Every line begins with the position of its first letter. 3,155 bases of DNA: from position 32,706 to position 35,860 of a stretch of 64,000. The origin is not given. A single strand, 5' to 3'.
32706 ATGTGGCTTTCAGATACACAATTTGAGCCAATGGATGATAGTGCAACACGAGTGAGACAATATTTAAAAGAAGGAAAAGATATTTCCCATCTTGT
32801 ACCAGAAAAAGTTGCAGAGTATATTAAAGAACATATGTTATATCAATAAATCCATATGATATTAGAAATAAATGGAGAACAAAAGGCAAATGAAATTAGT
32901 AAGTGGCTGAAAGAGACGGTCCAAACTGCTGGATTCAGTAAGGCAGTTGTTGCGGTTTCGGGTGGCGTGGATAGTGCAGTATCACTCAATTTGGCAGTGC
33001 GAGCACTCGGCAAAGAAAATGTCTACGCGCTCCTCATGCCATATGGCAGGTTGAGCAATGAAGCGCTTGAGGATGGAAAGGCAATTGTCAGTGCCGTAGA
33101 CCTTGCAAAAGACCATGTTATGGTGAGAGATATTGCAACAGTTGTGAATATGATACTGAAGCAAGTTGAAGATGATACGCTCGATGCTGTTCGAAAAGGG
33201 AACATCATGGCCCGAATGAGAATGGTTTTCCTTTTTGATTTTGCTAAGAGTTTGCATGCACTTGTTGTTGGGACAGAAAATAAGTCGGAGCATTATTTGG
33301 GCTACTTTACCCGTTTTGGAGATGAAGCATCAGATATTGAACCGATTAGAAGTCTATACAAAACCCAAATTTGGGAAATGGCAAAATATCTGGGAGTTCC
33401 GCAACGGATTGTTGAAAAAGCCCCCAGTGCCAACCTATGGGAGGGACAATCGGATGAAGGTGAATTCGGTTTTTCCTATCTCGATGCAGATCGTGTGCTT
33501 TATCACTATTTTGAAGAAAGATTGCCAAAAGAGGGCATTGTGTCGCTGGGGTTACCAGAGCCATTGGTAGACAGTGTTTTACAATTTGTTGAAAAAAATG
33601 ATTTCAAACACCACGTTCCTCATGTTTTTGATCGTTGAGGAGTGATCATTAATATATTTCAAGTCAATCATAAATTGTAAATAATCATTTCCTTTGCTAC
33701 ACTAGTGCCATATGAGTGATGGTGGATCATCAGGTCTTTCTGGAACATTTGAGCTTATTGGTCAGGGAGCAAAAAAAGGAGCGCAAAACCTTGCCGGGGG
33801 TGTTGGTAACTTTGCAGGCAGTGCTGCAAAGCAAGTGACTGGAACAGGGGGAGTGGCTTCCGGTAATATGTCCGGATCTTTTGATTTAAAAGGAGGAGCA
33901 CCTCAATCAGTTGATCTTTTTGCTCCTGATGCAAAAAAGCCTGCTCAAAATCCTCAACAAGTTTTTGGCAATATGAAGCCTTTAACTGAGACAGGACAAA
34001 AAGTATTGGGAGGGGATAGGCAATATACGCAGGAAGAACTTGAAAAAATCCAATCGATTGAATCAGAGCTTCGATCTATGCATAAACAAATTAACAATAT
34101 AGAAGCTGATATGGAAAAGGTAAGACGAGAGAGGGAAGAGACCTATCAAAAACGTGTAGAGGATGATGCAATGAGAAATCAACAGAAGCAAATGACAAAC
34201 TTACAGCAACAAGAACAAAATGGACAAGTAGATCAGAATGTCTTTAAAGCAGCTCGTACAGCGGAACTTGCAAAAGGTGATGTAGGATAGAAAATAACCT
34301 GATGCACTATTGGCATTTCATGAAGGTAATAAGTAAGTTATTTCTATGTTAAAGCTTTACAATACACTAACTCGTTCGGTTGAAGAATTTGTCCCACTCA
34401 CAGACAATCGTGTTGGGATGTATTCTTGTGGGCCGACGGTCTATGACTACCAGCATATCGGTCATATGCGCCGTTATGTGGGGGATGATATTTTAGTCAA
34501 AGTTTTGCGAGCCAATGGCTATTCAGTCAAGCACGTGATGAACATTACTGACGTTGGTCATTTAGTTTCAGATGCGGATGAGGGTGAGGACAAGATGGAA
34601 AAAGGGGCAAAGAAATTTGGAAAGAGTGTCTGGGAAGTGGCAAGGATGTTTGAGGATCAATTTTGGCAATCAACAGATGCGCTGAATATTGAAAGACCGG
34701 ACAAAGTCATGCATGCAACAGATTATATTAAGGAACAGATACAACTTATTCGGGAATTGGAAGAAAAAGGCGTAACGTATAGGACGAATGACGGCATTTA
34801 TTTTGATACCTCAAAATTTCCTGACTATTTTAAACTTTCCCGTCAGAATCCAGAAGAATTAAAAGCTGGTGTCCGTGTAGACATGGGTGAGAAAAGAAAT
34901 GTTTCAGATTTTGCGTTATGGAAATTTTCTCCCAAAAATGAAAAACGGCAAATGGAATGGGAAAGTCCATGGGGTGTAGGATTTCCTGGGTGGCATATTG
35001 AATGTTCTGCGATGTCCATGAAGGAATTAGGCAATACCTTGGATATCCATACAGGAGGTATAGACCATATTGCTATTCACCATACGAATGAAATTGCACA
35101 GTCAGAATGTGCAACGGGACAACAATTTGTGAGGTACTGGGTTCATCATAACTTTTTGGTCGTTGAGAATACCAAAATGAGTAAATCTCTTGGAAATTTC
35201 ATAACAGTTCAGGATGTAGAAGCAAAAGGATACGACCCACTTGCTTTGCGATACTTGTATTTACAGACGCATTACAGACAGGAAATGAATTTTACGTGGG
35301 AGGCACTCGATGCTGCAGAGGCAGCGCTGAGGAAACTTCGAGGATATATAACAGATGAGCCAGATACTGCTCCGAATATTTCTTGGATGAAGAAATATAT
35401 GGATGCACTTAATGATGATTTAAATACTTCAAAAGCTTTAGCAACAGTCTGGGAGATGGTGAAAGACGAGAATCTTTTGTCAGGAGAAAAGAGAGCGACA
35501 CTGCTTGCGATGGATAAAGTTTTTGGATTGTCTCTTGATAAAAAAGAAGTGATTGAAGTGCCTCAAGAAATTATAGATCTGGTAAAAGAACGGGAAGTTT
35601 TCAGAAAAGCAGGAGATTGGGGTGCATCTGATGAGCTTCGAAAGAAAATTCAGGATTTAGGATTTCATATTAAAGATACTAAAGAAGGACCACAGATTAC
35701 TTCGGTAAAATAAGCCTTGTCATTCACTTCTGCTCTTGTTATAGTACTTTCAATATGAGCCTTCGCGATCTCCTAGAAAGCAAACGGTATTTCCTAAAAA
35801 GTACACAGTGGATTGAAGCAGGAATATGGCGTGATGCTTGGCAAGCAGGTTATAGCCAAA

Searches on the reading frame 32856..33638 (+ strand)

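Call 41: search_protein_families(library=pfam, proteins=[window:32856-33638:+], max_evalue=0.01)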
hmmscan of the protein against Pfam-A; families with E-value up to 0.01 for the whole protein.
window:32856-33638:+ (260 aa): 4 families
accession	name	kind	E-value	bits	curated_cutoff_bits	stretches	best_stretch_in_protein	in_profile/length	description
PF02540.23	NAD_synthase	-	3.3e-70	236.4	21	1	12-255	3-242/242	NAD synthase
PF06508.19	QueC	-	1e-07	32.1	22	1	29-101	1-71/210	Queuosine biosynthesis protein QueC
PF03054.22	tRNA_Me_trans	-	0.0016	18.5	20.6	1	29-104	2-70/202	tRNA methyl transferase HUP domain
PF01507.26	PAPS_reduct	-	0.0092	16.5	22.5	0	30-181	2-154/175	Phosphoadenosine phosphosulfate reductase domain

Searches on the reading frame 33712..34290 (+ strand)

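Call 41: search_protein_families(library=pfam, proteins=[window:33712-34290:+], max_evalue=0.01)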
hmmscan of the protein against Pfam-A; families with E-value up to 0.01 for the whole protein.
window:33712-34290:+ (192 aa): 1 family
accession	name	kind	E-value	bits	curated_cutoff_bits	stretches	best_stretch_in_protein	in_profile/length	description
PF01763.21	Herpes_UL6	-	0.0066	15.5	27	1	103-180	370-447/562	Herpesvirus UL6 like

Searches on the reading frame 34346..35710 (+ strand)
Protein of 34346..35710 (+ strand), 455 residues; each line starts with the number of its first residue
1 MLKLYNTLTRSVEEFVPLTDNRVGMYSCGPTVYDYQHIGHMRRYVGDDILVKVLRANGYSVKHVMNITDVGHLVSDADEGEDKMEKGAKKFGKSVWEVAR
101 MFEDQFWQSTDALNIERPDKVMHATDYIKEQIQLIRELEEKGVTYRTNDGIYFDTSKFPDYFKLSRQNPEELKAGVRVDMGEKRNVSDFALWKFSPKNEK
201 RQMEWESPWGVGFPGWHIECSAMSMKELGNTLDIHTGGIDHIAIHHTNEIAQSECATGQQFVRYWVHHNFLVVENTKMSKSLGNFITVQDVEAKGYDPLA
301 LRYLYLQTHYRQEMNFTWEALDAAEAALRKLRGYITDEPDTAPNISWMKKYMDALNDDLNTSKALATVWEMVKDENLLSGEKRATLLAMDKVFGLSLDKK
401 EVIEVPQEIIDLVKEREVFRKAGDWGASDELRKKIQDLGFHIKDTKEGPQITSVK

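Call 17: find_related_loci(query=window:34346-35710:+, collection=genome_contigs, flank=10000)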
Query window:34346-35710:+ (455 aa) in genome_contigs; peptide patterns used: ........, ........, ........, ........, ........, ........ (x = any residue, [..] = any of these).
234 stretches matched a pattern; 224 encode a relative of the query (tblastn E <= 1e-3); the best 80 are kept; 80 distinct loci.
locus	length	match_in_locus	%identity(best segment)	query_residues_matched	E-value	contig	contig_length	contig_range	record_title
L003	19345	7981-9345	74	2-455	0e+0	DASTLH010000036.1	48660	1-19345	MAG TPA_asm: Patescibacteria group bacterium isolate SMAG_U2653 k141_1282111, whole genome shotgun sequence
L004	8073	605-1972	72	2-452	0e+0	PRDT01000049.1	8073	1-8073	MAG: Candidatus Levyibacteriota bacterium isolate Amazon FNV 2010 10 14 contig_35_526459772_length_8073_multi_6_in_0_out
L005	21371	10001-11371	68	1-455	0e+0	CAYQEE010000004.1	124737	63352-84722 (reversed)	MAG TPA_asm: uncultured Gammaproteobacteria bacterium isolate SRP272529_co2_240 genome assembly, contig: NODE_127_length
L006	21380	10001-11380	69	1-452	0e+0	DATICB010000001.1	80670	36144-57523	MAG TPA_asm: Patescibacteria group bacterium isolate SMAG_U16305 k141_6303, whole genome shotgun sequence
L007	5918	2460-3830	71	1-452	0e+0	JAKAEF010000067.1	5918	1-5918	MAG: bacterium isolate WY1.bin131 NODE_23610_length_5918_cov_1.420307, whole genome shotgun sequence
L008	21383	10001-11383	67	1-455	0e+0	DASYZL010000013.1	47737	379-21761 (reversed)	MAG TPA_asm: Patescibacteria group bacterium isolate SMAG_U6361 k141_568327, whole genome shotgun sequence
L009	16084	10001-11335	67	1-451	0e+0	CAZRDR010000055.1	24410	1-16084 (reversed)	MAG TPA_asm: uncultured Gammaproteobacteria bacterium isolate SRP135725_co2_727 genome assembly, contig: k141_3890145, w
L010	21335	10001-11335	67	1-451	0e+0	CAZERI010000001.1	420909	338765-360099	MAG TPA_asm: uncultured Gammaproteobacteria bacterium isolate SRP278252_co1_729 genome assembly, contig: NODE_5_length_4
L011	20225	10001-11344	67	2-444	0e+0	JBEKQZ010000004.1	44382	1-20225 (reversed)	MAG: Candidatus Levyibacteriota bacterium isolate SPRUCE 49 SPRUCE_49_4, whole genome shotgun sequence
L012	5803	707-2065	67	1-451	0e+0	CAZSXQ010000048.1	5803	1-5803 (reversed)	MAG TPA_asm: uncultured Gammaproteobacteria bacterium isolate SRP011637_co1_148 genome assembly, contig: NODE_5782_lengt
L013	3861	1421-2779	66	1-451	0e+0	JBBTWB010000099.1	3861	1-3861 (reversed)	MAG: Patescibacteria group bacterium isolate H43-bin061_1 H43_bin061_1_000000000099, whole genome shotgun sequence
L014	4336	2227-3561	67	1-451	0e+0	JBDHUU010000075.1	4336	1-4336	MAG: Candidatus Levyibacteriota bacterium isolate AS-MESO-3CA.208 NODE_79737_length_4336_cov_3.179620, whole genome shot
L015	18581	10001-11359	65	2-449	0e+0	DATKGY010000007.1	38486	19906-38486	MAG TPA_asm: Patescibacteria group bacterium isolate SMAG_U14563 k141_116253, whole genome shotgun sequence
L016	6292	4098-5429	67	2-444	0e+0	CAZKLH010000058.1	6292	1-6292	MAG TPA_asm: uncultured Gammaproteobacteria bacterium isolate SRP200132_co1_753 genome assembly, contig: NODE_23552_leng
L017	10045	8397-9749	66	1-444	0e+0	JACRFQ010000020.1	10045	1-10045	MAG: Candidatus Levyibacteriota bacterium isolate NC_groundwater_1729_Pr3_B-0.1um_34_132 SR-2_scaffold_141_921155, whole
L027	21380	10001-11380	63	1-450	0e+0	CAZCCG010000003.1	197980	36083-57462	MAG TPA_asm: uncultured Gammaproteobacteria bacterium isolate SRP200132_co1_33 genome assembly, contig: NODE_49_length_1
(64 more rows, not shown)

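Call 96: search_protein_families(library=padloc, proteins=[L006:12894-13709:+, L003:10243-11142:+, L004:6026-6886:+, L027:11427-12218:-], max_evalue=10)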
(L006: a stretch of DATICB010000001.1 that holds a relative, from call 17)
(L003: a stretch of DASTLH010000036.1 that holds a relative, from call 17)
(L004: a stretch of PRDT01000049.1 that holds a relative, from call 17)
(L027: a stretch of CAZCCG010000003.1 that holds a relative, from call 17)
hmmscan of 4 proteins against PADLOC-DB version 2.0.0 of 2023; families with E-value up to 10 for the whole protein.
L006:12894-13709:+ (272 aa): 4 families
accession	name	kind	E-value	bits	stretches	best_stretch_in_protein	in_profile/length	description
PDLC05051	PDC-S60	-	0.00019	17.7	1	24-102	16-103/1027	-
PDLC00736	Effector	-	0.0048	13.9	1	13-111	9-109/561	Endonuclease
PDLC04908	PDC-S10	-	0.0051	14.1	1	43-113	29-96/223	-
PDLC05004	PDC-S35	-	0.041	11.5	1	174-239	78-139/265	-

L003:10243-11142:+ (300 aa): 2 families
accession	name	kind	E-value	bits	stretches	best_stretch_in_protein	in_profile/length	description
PDLC04908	PDC-S10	-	0.00021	18.6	1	52-122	28-98/223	-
PDLC00736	Effector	-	0.04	10.8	1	50-120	36-110/561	Endonuclease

L004:6026-6886:+ (287 aa): 1 family
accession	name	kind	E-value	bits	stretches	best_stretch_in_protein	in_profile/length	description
PDLC04908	PDC-S10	-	0.0023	15.2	2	182-238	132-184/223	-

L027:11427-12218:- (263 aa): 1 family
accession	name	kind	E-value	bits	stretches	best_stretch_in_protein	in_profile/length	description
PDLC04908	PDC-S10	-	7.3e-16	56.1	1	5-223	8-200/223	-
